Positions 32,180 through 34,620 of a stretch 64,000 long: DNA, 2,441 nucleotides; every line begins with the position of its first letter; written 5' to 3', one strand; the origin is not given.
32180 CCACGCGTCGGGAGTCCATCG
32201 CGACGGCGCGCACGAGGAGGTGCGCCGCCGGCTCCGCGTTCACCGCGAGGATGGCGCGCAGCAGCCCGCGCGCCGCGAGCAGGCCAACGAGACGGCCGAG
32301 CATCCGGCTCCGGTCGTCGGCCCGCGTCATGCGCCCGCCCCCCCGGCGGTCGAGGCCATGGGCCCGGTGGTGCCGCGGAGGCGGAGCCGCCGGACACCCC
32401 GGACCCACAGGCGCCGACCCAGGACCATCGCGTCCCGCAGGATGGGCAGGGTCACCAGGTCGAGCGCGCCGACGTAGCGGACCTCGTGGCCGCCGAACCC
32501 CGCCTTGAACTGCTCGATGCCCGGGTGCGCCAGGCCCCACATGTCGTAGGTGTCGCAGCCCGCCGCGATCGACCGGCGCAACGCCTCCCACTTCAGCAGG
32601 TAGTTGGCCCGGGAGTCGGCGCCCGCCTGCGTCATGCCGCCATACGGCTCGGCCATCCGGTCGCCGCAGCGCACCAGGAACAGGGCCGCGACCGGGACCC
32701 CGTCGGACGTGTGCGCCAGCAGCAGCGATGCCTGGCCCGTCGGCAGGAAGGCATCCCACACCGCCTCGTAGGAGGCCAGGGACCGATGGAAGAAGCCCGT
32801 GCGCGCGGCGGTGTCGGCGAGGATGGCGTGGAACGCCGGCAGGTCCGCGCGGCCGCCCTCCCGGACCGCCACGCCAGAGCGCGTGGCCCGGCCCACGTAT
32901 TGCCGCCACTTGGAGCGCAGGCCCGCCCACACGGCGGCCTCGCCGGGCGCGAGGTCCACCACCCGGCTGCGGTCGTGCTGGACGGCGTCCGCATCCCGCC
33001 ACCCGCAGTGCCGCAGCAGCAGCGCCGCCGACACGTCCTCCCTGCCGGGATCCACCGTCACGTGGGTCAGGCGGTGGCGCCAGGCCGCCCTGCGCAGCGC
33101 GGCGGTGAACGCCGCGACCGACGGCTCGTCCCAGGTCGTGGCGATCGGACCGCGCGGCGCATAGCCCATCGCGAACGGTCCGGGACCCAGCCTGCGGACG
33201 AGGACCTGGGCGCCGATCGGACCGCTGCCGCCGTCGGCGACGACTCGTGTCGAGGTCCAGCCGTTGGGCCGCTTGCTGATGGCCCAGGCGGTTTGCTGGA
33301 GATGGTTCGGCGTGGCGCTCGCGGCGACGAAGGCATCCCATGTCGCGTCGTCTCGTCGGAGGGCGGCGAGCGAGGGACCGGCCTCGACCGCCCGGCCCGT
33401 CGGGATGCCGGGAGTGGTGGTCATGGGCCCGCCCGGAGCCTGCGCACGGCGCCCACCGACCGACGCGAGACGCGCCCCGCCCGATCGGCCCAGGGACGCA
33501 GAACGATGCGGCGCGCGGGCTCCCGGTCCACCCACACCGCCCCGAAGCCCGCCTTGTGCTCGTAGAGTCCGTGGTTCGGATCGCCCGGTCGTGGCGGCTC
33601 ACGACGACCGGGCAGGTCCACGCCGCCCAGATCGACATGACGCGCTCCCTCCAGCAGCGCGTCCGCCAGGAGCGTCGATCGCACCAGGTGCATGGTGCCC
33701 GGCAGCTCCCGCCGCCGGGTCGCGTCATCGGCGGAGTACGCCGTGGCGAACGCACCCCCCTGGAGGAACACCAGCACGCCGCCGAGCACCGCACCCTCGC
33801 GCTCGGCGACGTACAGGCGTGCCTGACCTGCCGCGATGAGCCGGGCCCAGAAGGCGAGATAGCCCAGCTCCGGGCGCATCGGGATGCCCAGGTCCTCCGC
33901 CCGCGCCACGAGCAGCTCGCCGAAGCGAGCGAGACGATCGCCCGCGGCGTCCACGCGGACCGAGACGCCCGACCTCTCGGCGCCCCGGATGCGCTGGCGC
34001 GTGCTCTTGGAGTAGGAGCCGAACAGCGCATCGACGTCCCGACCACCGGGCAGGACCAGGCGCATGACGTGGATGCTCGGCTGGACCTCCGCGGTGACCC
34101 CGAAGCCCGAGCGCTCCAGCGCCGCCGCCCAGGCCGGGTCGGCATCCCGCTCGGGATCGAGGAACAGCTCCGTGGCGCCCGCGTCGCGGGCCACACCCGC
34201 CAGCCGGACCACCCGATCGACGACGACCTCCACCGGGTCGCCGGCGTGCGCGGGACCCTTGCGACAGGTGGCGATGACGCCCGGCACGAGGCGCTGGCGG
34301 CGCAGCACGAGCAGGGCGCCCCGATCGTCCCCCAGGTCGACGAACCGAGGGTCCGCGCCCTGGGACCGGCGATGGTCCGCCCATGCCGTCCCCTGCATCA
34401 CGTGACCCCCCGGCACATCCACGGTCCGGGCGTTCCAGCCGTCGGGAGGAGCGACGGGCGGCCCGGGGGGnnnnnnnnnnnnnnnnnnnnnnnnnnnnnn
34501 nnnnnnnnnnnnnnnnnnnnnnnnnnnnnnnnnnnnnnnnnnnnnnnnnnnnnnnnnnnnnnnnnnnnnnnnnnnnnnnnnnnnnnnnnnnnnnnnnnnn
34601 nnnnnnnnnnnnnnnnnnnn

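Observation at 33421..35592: Single polypeptide carrying two complete FemAB aminoacyltransferase modules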

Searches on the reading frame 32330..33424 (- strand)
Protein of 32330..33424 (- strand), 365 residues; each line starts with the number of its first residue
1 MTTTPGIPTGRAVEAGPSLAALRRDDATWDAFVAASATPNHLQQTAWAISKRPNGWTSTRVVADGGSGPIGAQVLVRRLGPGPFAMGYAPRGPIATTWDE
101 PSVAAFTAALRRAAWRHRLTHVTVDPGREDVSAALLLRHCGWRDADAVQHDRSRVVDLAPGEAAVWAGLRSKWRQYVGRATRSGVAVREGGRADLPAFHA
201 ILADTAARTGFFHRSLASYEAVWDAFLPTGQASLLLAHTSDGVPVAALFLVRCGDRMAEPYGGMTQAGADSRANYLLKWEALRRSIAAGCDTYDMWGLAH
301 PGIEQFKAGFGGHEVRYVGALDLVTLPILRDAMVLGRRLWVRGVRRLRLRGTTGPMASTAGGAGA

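Call 6: search_protein_families(library=pfam, proteins=[window:32330-33424:-], max_evalue=0.01)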
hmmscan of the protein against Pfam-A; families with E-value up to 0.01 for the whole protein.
window:32330-33424:- (365 aa): 2 families
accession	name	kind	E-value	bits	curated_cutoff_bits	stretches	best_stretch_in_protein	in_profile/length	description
PF02388.22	FemAB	-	2.2e-30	106.3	24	3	148-238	148-237/406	FemAB family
PF13480.13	Acetyltransf_6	-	9.3e-14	52.2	22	1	172-307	2-142/143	Acetyltransferase (GNAT) domain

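Call 7: search_protein_families(library=ncbifam, proteins=[window:32330-33424:-], max_evalue=0.01)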
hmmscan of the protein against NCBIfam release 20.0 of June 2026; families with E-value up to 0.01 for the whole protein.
window:32330-33424:- (365 aa): 2 families
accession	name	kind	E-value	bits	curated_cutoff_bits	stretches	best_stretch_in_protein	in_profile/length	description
TIGR03019.1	pepcterm_femAB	equivalog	2.7e-11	43.1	260.35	1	156-311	123-275/330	FemAB family XrtA/PEP-CTERM system-associated protein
NF047883.1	UAcmpLyAlTFemX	equivalog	6.4e-09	35.6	500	1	28-324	14-326/337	UDP-N-acetylmuramoylpentapeptide-lysine N(6)-alanyltransferase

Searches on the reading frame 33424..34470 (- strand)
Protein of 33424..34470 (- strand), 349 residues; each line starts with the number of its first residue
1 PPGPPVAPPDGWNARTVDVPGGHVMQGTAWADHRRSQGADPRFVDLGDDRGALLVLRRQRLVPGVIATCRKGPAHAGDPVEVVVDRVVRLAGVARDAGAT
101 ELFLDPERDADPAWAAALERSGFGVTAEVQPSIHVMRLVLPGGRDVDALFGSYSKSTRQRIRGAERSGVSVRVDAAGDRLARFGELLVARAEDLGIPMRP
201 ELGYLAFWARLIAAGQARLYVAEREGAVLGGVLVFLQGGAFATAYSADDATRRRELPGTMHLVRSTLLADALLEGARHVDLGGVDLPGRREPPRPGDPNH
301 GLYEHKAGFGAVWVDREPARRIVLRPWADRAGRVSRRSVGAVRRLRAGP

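Call 8: search_protein_families(library=pfam, proteins=[window:33424-34470:-], max_evalue=1)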
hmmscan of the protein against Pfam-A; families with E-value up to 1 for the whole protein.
seq(349 aa): 3 families
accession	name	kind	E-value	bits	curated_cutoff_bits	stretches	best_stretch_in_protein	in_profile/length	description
PF13480.13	Acetyltransf_6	-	8.6e-10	39.4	22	1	154-284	4-137/143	Acetyltransferase (GNAT) domain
PF02388.22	FemAB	-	3.6e-06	26.5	24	1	145-196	162-212/406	FemAB family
PF09924.15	LPG_synthase_C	-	5.5e-05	22.8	27.5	1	150-289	112-251/298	Phosphatidylglycerol lysyltransferase, C-terminal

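Call 73: predict_structure(alignment_id=A2)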
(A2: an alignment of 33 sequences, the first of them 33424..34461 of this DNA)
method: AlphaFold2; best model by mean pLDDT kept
length: 346 residues; sequences in the alignment: 33
mean_pLDDT: 90.8   pTM: 0.88
mean pLDDT of the five models: 90.8, 90.5, 89.3, 89.2, 88.7
residues with pLDDT >= 90: 250; 70-90: 81; 50-70: 13; < 50: 2
segments of 3 or more residues with pLDDT < 50: none
pLDDT, mean of each block of 10 residues (from residue 1): 80 91 95 94 91 90 92 89 96 96 90 96 78 92 96 98 97 94 89 71 93 97 95 93 91 95 97 92 79 89 96 93 91 87 66
secondary structure, 60 per line:
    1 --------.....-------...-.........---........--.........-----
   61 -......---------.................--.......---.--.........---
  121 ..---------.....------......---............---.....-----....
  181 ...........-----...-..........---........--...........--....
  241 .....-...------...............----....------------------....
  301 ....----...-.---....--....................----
elements in order: H9-13 H25-33 E37-44 E47-55 E62-67 H77-93 E96-102 H109-117 E132-136 H143-148 H152-163 E167-171 H177-191 H201-210 E214-221 E224-234 E237-245 H256-270 E275-278 H297-304 E309-311 E317-320 H323-342

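Call 75: fold_search(model_id=the predicted structure, library=pdb)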
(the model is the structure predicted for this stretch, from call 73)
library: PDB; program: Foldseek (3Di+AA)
matches with E <= 10: 1043; with E <= 0.001: 140
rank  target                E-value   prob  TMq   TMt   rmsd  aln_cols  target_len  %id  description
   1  1xe4                  6.0e-20  1.00  0.74  0.76   3.3       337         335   23  Crystal Structure of Weissella viridescens FemX (K36M) Mutant (released 2005-05-31)
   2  1xf8                  8.4e-20  1.00  0.74  0.76   3.2       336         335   24  Crystal Structure of Weissella viridescens FemX (Y254F) Mutant (released 2005-05-31)
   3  7z5y_A                9.5e-20  1.00  0.75  0.77   3.2       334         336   24  CRYSTAL STRUCTURE OF WEISSELLA VIRIDESCENS FEMXVV NON-RIBOSOMAL AMINO ACID TRANSFERASE IN COMPLEX WITH A PEPTIDYL-XNA  (released 2022-10-26)
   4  7z6a_A                1.3e-19  1.00  0.74  0.77   3.4       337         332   24  CRYSTAL STRUCTURE OF WEISSELLA VIRIDESCENS FEMXVV NON-RIBOSOMAL AMINO ACID TRANSFERASE IN COMPLEX WITH A PEPTIDYL-XNA  (released 2022-10-26)
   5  1ne9                  6.1e-19  1.00  0.73  0.76   3.4       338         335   23  Crystal Structure of Weissella viridescens FemX at 1.7 Ang Resolution (released 2004-02-10)
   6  4ii9_A                7.7e-19  1.00  0.74  0.76   3.2       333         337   24  Crystal structure of Weissella viridescens FemXVv non-ribosomal amino acid transferase in complex with a peptidyl-RNA  (released 2013-07-03)
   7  6snr                  3.6e-18  1.00  0.76  0.66   3.4       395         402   18  Crystal structure of FemX (released 2020-09-09)
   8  9wqw                  1.0e-15  1.00  0.64  0.76   4.1       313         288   21  aminoacyl-tRNA-dependent peptide synthase, Sbb17 (released 2026-04-01)
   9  9wqy                  1.1e-15  1.00  0.63  0.74   4.4       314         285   21  aminoacyl-tRNA-dependent peptide synthase, Sba18, complexed with streptothrisamine (released 2026-04-01)
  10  9wqx                  2.0e-15  1.00  0.64  0.76   4.3       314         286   21  aminoacyl-tRNA-dependent peptide synthase, Sbb17, complexed with streptothrisamine (released 2026-04-01)
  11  1lrz                  2.5e-13  1.00  0.75  0.66   5.0       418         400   11  x-ray crystal structure of staphylococcus aureus femA (released 2002-09-04)
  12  6lv0_A                4.6e-12  1.00  0.53  0.57   6.5       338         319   16  Crystal structure of the soluble domain of the multiple peptide resistance factor (MprF) from Rhizobium tropici (released 2021-02-03)
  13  5vrv_A                1.9e-11  1.00  0.52  0.55   7.3       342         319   16  2.05 Angstrom Resolution Crystal Structure of C-terminal Domain (DUF2156) of Putative Lysylphosphatidylglycerol Synthe (released 2017-05-24)
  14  5vrv_B                2.0e-11  1.00  0.52  0.56   6.3       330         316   14  2.05 Angstrom Resolution Crystal Structure of C-terminal Domain (DUF2156) of Putative Lysylphosphatidylglycerol Synthe (released 2017-05-24)
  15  5vrv_F                3.3e-11  1.00  0.51  0.54   6.3       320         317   14  2.05 Angstrom Resolution Crystal Structure of C-terminal Domain (DUF2156) of Putative Lysylphosphatidylglycerol Synthe (released 2017-05-24)
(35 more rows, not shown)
